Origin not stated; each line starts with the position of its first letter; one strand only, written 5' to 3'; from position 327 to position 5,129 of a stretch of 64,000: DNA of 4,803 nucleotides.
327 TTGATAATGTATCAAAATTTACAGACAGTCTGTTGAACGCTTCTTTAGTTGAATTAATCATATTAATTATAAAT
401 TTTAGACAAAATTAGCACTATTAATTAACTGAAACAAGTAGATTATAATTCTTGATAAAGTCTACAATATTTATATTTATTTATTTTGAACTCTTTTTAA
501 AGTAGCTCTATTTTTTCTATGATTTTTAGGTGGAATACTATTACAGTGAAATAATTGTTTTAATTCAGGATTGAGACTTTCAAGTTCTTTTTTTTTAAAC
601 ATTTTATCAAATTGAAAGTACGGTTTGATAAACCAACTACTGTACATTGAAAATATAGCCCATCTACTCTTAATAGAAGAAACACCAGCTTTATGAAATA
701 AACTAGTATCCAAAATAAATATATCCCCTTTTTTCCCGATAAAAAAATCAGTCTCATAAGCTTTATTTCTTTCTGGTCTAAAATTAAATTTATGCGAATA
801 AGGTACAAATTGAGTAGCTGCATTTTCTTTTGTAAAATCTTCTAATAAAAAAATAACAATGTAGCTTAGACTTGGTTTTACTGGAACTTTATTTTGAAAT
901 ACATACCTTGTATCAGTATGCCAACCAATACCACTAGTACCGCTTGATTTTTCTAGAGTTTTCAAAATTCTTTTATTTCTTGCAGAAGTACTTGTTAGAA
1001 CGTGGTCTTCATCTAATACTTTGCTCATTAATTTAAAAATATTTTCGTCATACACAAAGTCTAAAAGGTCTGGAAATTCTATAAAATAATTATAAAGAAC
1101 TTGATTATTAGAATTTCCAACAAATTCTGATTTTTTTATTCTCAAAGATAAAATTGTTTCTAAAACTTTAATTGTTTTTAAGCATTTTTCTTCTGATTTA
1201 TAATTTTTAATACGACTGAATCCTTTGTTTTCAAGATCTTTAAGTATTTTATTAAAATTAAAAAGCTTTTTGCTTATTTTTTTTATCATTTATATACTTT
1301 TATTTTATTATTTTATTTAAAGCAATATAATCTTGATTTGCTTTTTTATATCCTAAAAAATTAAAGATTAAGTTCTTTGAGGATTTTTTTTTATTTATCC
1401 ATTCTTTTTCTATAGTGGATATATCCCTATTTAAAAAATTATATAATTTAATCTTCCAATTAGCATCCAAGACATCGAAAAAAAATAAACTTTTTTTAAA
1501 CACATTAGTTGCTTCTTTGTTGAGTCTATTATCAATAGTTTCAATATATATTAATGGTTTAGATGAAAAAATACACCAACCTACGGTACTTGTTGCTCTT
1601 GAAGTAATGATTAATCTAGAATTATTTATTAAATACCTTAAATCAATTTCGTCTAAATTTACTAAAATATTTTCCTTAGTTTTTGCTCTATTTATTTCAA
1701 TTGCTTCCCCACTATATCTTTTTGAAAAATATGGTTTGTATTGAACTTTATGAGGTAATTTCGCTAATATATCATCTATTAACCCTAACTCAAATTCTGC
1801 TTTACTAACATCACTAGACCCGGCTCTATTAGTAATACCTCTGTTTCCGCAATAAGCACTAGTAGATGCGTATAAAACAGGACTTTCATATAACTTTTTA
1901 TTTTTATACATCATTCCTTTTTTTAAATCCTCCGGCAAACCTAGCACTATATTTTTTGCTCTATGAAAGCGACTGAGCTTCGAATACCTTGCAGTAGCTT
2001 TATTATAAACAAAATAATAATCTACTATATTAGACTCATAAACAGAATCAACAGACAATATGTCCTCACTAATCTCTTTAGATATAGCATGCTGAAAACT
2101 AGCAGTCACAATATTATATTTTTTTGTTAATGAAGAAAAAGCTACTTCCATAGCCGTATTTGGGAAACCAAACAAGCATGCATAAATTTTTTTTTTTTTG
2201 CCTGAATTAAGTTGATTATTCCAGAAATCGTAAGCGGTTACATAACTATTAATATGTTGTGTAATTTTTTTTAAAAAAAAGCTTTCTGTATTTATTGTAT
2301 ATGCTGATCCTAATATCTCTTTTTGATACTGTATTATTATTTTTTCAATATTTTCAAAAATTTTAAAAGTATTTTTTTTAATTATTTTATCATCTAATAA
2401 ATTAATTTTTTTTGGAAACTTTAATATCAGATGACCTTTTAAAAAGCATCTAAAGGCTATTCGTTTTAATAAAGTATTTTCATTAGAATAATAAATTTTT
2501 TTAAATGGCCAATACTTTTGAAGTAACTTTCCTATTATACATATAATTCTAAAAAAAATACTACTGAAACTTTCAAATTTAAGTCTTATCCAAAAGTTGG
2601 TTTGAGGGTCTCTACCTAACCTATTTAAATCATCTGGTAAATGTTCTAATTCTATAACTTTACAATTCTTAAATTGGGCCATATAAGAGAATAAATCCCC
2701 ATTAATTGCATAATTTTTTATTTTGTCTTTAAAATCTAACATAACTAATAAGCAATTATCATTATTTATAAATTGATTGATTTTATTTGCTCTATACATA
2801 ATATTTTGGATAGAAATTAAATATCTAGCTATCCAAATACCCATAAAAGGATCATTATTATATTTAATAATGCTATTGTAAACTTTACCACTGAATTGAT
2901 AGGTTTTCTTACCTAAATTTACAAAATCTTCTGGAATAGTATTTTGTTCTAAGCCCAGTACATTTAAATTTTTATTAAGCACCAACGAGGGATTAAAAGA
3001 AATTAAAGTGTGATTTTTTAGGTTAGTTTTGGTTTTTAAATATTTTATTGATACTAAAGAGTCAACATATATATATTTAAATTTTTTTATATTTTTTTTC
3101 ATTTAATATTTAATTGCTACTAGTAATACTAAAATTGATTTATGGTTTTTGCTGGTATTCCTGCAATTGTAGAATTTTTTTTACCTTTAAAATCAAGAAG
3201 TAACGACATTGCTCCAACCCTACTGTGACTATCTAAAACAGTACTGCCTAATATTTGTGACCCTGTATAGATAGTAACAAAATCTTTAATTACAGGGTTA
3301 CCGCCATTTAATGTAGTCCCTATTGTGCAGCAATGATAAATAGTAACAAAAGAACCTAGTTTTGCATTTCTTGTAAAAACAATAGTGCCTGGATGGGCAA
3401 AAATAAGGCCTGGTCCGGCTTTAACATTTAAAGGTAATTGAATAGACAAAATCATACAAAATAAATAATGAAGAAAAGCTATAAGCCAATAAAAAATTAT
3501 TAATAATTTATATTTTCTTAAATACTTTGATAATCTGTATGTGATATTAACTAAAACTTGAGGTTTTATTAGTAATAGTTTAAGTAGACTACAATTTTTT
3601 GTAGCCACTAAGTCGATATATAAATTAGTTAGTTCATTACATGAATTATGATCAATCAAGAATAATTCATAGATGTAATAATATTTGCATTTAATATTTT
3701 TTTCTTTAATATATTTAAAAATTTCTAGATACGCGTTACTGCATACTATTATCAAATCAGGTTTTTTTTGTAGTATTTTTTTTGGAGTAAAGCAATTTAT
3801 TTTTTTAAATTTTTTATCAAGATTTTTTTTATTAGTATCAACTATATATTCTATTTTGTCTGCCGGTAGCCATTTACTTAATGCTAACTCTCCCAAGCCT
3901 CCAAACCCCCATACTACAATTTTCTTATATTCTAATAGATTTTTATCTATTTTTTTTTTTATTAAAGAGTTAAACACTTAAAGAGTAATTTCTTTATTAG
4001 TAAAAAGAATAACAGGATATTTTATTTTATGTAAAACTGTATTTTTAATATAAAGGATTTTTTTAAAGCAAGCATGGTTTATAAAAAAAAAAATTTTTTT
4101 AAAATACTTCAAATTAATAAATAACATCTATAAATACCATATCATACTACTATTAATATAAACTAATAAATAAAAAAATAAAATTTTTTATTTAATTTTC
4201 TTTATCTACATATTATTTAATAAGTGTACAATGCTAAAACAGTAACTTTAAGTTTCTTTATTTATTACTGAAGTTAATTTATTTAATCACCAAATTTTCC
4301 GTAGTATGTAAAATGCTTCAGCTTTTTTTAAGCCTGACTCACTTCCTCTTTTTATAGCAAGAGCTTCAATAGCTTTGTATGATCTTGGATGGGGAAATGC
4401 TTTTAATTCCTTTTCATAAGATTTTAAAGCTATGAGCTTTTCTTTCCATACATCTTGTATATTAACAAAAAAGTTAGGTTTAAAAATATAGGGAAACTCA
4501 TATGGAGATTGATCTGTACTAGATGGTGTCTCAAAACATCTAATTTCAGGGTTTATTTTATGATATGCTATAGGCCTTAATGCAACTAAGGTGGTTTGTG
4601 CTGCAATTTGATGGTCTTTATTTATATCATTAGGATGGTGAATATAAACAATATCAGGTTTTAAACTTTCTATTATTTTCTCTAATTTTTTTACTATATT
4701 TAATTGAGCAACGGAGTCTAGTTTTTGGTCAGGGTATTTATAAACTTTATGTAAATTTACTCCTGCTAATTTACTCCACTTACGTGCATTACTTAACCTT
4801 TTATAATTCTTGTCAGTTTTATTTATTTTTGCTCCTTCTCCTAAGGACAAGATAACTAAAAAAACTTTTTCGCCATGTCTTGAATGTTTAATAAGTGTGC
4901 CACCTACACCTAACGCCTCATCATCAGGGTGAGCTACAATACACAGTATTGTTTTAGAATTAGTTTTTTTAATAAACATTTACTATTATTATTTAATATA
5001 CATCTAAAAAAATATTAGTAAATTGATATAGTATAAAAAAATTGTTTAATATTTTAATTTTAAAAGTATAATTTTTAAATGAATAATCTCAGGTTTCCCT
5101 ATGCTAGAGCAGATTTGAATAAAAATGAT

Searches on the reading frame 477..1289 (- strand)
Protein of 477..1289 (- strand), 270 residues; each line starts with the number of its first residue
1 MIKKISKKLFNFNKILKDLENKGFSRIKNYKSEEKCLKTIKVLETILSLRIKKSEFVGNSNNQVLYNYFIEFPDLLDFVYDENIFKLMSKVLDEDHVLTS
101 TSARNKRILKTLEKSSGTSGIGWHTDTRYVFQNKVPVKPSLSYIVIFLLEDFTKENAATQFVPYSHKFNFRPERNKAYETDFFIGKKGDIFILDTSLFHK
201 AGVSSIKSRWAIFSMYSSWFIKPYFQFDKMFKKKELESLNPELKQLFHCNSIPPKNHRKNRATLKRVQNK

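Call 50: search_protein_families(library=pfam, proteins=[window:477-1289:-], max_evalue=0.01)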
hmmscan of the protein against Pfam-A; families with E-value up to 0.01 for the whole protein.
window:477-1289:- (270 aa): 1 family
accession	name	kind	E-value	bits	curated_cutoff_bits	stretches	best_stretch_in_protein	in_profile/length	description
PF05721.19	PhyH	-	2.5e-12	48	22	1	83-203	70-204/213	Phytanoyl-CoA dioxygenase (PhyH)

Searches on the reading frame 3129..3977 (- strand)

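Call 50: search_protein_families(library=pfam, proteins=[window:3129-3977:-], max_evalue=0.01)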
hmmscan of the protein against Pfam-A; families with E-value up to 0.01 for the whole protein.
window:3129-3977:- (282 aa): 1 family
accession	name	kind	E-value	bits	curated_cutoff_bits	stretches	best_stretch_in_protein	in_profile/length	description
PF00132.30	Hexapep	-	3e-07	30.3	27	0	227-259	1-33/36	Bacterial transferase hexapeptide (six repeats)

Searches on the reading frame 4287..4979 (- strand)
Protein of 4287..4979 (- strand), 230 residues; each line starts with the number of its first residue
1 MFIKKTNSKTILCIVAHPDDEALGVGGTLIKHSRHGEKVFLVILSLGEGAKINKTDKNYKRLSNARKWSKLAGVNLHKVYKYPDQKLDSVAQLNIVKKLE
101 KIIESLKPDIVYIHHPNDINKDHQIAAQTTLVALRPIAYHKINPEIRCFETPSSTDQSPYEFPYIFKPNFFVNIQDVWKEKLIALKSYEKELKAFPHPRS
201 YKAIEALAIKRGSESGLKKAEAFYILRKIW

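Call 50: search_protein_families(library=pfam, proteins=[window:4287-4979:-], max_evalue=0.01)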
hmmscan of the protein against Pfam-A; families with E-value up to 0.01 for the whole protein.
window:4287-4979:- (230 aa): 2 families
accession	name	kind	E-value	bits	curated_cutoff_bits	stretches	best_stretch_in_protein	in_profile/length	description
PF02585.22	PIG-L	-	1.1e-25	91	28.2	1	12-133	1-128/129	GlcNAc-PI de-N-acetylase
PF13477.12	Glyco_trans_4_2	-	0.0001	22.9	23.4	1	73-128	44-95/139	Glycosyl transferase 4-like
